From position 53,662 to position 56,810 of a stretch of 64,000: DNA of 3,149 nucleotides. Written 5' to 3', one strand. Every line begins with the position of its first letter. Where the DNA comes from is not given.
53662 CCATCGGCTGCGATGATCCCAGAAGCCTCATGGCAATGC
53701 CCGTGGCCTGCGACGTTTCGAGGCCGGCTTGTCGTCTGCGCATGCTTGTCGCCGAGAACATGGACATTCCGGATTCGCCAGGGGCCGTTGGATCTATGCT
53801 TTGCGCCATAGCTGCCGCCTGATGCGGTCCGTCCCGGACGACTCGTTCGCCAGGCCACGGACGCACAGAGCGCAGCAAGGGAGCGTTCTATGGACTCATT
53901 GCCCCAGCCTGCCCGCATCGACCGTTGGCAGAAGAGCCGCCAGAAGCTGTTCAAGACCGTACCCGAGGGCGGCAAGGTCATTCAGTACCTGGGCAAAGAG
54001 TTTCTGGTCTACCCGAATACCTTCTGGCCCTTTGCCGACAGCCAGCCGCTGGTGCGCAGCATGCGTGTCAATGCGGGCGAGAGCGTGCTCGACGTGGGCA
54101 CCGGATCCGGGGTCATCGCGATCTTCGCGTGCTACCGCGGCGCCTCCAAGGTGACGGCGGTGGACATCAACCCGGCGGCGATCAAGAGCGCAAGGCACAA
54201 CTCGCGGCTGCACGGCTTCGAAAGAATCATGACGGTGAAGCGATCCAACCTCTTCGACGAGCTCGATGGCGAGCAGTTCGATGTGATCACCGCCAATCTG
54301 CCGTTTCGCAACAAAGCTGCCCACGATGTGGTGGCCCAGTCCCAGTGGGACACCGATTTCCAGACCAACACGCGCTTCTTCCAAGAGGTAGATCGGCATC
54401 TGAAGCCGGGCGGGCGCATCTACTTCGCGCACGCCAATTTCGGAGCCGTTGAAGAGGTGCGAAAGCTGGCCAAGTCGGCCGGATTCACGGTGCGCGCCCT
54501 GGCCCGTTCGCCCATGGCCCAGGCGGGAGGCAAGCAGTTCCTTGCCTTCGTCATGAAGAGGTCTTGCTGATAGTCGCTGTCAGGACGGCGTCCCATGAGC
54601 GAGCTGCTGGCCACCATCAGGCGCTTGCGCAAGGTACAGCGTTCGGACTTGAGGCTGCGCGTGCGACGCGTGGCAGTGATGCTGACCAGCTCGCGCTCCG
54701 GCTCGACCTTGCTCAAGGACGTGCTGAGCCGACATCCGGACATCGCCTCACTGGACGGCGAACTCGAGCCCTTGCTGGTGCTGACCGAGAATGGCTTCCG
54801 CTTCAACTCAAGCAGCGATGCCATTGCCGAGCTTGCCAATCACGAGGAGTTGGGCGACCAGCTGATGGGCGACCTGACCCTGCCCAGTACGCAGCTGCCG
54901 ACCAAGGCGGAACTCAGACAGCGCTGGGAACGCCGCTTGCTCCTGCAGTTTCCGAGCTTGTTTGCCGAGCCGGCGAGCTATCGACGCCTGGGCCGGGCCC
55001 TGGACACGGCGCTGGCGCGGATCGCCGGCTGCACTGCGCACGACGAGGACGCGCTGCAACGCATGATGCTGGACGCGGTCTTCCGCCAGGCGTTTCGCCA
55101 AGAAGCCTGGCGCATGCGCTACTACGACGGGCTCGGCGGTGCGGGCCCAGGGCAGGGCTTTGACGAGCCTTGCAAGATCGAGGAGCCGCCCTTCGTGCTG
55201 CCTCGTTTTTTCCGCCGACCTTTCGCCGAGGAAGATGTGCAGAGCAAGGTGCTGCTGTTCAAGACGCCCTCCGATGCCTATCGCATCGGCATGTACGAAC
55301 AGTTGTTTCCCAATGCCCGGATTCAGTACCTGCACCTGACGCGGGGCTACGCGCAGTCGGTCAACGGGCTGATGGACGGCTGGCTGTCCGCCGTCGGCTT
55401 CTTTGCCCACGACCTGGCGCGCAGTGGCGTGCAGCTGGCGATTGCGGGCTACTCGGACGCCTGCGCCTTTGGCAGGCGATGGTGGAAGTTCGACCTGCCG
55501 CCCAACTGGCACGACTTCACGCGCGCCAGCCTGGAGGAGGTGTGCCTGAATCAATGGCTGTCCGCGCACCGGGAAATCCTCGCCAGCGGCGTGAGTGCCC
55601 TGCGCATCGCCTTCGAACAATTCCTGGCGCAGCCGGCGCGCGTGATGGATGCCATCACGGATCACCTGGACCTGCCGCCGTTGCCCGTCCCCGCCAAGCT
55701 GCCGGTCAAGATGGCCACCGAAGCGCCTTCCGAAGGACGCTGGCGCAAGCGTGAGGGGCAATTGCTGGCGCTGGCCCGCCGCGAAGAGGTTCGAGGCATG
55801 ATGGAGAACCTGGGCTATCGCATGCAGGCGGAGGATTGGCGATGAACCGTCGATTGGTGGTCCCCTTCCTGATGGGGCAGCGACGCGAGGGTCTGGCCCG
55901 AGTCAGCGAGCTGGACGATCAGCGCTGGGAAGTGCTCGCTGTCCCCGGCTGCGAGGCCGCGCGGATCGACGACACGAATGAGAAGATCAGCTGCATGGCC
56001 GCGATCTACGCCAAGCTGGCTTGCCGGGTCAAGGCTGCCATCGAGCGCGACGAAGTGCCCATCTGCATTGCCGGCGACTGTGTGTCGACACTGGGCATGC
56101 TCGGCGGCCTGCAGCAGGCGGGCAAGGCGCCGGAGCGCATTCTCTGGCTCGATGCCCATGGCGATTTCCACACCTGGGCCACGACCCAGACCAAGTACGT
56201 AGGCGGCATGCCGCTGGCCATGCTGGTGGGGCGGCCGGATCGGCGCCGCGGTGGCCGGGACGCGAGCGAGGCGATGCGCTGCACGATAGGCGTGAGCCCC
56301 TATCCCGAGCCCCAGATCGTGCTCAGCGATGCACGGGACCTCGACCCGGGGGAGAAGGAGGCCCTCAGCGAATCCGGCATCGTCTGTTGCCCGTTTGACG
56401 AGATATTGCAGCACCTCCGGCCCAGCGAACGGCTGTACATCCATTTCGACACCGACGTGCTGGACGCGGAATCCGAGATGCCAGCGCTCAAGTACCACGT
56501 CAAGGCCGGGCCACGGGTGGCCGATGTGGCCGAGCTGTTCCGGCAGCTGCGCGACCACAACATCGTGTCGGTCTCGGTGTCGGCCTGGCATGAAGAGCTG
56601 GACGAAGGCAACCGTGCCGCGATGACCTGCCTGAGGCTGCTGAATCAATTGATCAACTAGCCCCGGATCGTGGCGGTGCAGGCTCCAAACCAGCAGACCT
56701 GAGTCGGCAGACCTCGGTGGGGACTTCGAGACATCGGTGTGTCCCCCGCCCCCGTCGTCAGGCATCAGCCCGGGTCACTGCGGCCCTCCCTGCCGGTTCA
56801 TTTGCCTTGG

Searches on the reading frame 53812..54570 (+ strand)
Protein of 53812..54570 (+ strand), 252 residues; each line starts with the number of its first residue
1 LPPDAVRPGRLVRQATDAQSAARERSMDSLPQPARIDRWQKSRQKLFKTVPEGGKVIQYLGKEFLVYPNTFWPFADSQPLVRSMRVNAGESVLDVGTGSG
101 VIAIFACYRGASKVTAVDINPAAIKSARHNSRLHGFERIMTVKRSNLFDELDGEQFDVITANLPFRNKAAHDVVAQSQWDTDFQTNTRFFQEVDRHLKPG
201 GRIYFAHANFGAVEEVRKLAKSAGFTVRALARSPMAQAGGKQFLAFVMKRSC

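Call 65: search_protein_families(library=pfam, proteins=[window:53812-54570:+])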
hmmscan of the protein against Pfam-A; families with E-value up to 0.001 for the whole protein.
window:53812-54570:+ (252 aa): 17 families
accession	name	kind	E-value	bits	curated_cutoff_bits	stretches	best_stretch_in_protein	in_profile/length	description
PF05175.20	MTS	-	5.5e-19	68.9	23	1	77-215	20-148/170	Methyltransferase small domain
PF06325.19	PrmA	-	2.1e-17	64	22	1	84-163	157-234/296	Ribosomal protein L11 methyltransferase (PrmA)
PF13847.12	Methyltransf_31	-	4.9e-17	62.4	27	1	88-215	3-117/145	Methyltransferase domain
PF13649.12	Methyltransf_25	-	1.3e-12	48.7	27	1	92-201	1-97/97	Methyltransferase domain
PF08241.18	Methyltransf_11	-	1.6e-12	48.3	21.2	1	93-205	1-95/95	Methyltransferase domain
PF03602.21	Cons_hypoth95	-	3.2e-09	37.2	24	1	89-175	42-134/182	Conserved hypothetical protein 95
PF08242.18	Methyltransf_12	-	3.9e-09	37.6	30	1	93-203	1-98/98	Methyltransferase domain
PF13489.12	Methyltransf_23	-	3.9e-09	36.9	27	1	87-208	21-119/164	Methyltransferase domain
PF01209.24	Ubie_methyltran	-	2.6e-07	30.7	20.1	1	82-204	41-150/233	ubiE/COQ5 methyltransferase family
PF01728.25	FtsJ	-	3.4e-07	30.8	24.1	1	86-241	19-172/181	FtsJ-like methyltransferase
PF12847.13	Methyltransf_18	-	6.1e-07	30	27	1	86-160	12-87/151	Methyltransferase domain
PF02475.24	TRM5-TYW2_MTfase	-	8.1e-07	29.6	28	1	85-148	33-97/164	TRM5/TYW2 methyltransferase domain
PF02353.26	CMAS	-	7.3e-06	25.9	27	1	81-205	55-164/273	Mycolic acid cyclopropane synthetase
PF01170.24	UPF0020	-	2.5e-05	24.5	22.3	1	81-220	21-179/197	RMKL-like, methyltransferase domain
PF02384.22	N6_Mtase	-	0.00012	22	20.4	1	80-203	38-179/311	N-6 DNA Methylase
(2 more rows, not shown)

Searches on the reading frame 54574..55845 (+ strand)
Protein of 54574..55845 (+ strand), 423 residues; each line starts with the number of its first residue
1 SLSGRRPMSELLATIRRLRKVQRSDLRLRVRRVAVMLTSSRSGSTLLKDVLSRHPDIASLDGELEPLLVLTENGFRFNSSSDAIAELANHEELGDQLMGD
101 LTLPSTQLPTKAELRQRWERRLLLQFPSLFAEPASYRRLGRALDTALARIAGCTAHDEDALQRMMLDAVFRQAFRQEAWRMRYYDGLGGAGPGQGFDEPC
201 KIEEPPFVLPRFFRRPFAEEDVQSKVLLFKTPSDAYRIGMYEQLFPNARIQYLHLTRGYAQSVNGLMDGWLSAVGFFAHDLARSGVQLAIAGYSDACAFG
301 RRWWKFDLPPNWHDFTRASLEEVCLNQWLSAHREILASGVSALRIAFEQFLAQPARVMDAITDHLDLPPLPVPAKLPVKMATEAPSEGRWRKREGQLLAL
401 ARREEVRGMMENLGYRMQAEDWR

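Call 65: search_protein_families(library=pfam, proteins=[window:54574-55845:+])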
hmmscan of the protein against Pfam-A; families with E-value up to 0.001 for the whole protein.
window:54574-55845:+ (423 aa): 1 family
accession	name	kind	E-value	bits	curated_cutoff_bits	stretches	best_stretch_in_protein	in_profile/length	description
PF13469.12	Sulfotransfer_3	-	3.6e-12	47.5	27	1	40-254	8-131/216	Sulfotransferase family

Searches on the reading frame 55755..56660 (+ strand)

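Call 65: search_protein_families(library=pfam, proteins=[window:55755-56660:+])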
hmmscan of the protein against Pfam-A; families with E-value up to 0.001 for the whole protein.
window:55755-56660:+ (301 aa): 1 family
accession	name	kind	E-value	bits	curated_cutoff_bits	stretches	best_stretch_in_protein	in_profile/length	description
PF00491.26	Arginase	-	1.3e-19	71.1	22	1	63-298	48-276/280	Arginase family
